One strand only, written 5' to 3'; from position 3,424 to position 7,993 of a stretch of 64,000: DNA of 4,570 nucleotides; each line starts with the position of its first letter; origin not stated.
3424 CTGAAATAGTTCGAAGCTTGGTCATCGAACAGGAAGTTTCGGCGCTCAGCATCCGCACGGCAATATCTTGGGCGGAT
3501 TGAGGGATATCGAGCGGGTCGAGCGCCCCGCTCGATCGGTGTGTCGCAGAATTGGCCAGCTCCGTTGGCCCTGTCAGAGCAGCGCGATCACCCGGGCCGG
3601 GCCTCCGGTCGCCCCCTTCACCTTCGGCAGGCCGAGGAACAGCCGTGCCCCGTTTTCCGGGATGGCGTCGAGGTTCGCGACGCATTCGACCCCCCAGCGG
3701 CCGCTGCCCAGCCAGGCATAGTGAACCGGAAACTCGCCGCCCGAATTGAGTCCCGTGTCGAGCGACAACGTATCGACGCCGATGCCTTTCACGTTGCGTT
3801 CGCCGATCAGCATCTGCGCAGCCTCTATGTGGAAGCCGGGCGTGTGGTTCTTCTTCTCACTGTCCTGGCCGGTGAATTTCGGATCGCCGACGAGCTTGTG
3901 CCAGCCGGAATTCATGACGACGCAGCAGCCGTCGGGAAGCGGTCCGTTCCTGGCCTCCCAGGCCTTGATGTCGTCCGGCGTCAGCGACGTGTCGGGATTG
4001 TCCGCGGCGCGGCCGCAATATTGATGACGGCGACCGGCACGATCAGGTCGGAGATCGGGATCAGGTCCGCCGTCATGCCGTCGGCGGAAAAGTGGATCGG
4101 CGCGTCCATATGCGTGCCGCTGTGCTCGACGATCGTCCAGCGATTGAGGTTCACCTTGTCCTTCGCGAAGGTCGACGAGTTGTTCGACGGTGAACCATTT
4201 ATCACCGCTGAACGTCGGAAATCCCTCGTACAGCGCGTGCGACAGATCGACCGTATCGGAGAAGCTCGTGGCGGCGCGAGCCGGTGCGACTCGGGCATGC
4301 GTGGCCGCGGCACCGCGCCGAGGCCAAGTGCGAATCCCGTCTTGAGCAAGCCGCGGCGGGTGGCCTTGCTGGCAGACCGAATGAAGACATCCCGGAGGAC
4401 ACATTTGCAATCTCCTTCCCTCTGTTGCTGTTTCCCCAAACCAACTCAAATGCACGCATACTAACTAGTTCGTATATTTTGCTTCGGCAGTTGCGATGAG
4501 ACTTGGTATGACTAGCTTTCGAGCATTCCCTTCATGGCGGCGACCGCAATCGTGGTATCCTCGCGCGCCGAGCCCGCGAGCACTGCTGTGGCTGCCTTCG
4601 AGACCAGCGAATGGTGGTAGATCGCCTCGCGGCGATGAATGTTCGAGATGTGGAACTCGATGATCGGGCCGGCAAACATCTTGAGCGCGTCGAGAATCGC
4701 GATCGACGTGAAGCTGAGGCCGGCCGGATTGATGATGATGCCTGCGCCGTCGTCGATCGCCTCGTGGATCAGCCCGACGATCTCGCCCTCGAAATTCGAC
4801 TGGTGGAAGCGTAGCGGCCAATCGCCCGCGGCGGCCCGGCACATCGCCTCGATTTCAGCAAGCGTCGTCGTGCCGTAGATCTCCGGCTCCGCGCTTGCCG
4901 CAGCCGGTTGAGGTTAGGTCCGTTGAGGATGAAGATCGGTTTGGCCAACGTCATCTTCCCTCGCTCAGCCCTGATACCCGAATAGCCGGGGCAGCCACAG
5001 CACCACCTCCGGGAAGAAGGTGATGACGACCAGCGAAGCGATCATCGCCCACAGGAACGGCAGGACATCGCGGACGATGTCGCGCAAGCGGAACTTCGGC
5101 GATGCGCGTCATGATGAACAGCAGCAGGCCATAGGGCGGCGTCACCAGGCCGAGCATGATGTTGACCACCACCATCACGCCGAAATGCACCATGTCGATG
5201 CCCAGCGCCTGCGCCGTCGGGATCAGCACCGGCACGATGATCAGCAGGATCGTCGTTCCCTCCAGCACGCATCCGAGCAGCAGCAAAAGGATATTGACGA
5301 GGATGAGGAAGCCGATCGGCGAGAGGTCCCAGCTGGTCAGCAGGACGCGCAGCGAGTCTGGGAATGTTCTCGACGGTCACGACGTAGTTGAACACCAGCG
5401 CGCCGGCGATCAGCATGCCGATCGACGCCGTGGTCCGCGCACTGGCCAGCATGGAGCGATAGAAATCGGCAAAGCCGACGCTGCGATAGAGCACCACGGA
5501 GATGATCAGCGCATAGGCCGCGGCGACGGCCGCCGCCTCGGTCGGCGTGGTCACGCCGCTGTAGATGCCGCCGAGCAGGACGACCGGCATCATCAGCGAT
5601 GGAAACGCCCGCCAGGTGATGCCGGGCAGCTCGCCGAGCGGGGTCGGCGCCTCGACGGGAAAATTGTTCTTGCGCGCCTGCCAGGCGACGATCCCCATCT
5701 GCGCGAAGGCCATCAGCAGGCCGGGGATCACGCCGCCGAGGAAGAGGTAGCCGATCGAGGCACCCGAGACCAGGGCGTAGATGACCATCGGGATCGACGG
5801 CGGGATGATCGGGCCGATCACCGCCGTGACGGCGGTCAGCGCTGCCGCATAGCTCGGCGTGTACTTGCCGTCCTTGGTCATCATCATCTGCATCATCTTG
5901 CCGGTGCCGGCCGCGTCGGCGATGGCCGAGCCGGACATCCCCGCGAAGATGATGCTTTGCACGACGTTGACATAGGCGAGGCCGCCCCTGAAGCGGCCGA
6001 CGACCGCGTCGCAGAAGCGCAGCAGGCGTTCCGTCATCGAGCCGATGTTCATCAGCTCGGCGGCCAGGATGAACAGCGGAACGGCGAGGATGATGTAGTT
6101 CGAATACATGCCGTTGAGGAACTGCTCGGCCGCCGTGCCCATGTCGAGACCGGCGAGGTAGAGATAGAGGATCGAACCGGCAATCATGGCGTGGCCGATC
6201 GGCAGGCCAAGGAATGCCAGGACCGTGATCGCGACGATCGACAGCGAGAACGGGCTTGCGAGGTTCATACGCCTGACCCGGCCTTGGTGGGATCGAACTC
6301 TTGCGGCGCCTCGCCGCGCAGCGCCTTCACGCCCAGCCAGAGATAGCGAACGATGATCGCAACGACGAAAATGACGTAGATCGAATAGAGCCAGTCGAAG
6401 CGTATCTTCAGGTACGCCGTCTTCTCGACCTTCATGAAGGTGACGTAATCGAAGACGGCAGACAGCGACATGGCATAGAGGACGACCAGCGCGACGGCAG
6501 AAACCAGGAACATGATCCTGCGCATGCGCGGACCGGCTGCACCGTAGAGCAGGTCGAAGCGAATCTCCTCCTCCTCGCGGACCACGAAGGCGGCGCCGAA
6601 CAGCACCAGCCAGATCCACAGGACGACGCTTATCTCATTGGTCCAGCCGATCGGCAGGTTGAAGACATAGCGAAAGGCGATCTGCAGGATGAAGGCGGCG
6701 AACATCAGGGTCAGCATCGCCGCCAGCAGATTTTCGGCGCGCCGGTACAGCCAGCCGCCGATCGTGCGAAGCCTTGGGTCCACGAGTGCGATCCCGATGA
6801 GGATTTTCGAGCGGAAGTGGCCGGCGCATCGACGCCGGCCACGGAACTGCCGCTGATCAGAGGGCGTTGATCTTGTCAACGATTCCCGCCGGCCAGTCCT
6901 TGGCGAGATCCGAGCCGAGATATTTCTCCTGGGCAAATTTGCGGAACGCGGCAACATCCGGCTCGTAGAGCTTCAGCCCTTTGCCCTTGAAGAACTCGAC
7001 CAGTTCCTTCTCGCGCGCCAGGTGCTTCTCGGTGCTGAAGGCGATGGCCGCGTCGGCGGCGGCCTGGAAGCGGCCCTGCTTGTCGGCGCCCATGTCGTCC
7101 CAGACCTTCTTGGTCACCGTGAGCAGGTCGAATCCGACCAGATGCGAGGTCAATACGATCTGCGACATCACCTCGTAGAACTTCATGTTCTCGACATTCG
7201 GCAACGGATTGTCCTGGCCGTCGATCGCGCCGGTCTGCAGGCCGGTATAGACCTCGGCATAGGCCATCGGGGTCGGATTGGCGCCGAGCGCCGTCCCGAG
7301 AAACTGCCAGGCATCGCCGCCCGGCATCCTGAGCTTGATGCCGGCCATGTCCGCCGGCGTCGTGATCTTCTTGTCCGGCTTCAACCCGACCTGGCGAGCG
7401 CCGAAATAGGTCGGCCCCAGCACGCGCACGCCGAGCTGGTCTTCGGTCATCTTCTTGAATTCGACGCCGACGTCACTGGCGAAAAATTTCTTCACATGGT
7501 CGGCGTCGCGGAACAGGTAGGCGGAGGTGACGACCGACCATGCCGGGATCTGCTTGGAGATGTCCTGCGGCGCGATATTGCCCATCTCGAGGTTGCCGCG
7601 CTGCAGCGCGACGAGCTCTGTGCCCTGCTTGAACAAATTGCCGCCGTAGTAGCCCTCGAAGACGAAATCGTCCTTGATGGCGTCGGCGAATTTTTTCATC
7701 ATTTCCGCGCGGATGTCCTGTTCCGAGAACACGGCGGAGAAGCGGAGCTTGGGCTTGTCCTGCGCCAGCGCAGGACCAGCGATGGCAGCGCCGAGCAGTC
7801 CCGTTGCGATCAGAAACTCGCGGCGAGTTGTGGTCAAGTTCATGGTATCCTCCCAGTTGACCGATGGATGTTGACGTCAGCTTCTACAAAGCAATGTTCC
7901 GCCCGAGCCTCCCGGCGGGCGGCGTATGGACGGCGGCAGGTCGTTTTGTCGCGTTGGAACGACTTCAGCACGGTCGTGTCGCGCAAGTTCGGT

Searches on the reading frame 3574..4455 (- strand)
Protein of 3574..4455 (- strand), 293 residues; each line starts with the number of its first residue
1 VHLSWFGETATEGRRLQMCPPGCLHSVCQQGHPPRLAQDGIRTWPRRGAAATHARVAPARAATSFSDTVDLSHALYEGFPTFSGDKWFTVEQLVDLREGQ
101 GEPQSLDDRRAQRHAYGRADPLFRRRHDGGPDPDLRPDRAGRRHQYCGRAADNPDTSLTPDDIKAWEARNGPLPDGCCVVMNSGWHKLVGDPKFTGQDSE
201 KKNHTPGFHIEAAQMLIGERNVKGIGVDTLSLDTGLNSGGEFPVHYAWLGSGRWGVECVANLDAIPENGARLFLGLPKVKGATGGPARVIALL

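Call 10: search_protein_families(library=pfam, proteins=[window:3574-4455:-])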
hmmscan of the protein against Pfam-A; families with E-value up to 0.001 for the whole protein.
window:3574-4455:- (293 aa): 1 family
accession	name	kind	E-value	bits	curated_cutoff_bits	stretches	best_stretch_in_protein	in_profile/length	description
PF04199.19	Cyclase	-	7.9e-19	68.7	23.1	1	150-233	66-141/142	Putative cyclase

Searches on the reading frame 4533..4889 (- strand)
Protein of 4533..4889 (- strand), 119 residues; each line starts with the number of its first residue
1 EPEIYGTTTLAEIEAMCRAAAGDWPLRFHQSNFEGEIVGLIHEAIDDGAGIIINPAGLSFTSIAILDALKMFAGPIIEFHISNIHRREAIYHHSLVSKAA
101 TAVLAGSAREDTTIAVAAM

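Call 57: search_protein_families(library=pfam, proteins=[window:4533-4889:-], max_evalue=0.01)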
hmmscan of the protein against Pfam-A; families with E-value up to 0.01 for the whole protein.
window:4533-4889:- (119 aa): 1 family
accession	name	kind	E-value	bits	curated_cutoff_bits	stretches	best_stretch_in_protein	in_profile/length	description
PF01220.24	DHquinase_II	-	3.6e-34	117.9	23.3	1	1-118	17-136/138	Dehydroquinase class II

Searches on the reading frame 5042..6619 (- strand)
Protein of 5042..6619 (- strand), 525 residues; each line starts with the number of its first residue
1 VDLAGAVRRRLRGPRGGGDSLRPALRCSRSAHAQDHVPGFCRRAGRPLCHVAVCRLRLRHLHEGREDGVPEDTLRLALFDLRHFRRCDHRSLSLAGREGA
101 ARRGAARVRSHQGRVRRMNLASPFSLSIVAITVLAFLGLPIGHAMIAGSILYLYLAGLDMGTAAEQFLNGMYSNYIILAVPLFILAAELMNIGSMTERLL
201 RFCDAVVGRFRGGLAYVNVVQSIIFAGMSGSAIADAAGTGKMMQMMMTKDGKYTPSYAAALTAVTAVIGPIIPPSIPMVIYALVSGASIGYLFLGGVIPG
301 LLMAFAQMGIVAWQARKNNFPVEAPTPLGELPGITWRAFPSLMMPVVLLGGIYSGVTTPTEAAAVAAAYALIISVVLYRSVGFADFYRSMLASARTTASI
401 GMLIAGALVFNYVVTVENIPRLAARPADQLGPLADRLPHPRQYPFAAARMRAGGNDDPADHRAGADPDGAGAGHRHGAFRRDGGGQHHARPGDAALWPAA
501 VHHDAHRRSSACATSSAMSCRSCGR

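Call 10: search_protein_families(library=pfam, proteins=[window:5042-6619:-])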
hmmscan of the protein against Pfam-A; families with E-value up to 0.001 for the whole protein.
window:5042-6619:- (525 aa): 1 family
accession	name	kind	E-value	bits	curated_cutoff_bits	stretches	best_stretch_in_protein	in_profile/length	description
PF06808.19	DctM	-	1.3e-74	251.9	23.8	1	129-421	2-296/413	Tripartite ATP-independent periplasmic transporter, DctM component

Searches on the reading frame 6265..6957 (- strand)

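Call 10: search_protein_families(library=pfam, proteins=[window:6265-6957:-])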
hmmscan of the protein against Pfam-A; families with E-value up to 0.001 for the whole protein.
window:6265-6957:- (230 aa): 1 family
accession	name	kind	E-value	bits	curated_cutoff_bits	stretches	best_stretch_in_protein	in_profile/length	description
PF04290.18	DctQ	-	6.8e-18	65.3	28.3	1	85-206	1-123/132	Tripartite ATP-independent periplasmic transporters, DctQ component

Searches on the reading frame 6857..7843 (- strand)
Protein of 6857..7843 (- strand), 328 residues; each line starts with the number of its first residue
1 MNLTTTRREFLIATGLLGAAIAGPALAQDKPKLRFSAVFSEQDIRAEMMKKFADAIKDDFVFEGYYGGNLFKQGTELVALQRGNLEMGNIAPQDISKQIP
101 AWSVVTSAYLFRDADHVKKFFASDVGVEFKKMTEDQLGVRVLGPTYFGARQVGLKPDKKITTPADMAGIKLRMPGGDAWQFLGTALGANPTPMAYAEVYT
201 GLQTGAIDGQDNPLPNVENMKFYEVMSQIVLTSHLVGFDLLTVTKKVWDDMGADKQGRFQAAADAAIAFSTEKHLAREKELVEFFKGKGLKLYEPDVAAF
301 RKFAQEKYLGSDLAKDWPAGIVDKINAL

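Call 10: search_protein_families(library=pfam, proteins=[window:6857-7843:-])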
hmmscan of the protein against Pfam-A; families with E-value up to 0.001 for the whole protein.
window:6857-7843:- (328 aa): 1 family
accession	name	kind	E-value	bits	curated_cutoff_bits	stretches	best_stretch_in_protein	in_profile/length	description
PF03480.18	DctP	-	2.6e-54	184.9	23.4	1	36-308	2-279/286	Bacterial extracellular solute-binding protein, family 7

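Call 29: find_encoding_contigs(protein=window:6860-7843:-, flank=10000, max_places=10)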
Protein window:6860-7843:- (328 aa): no gene with exactly this product is on record in the collection.
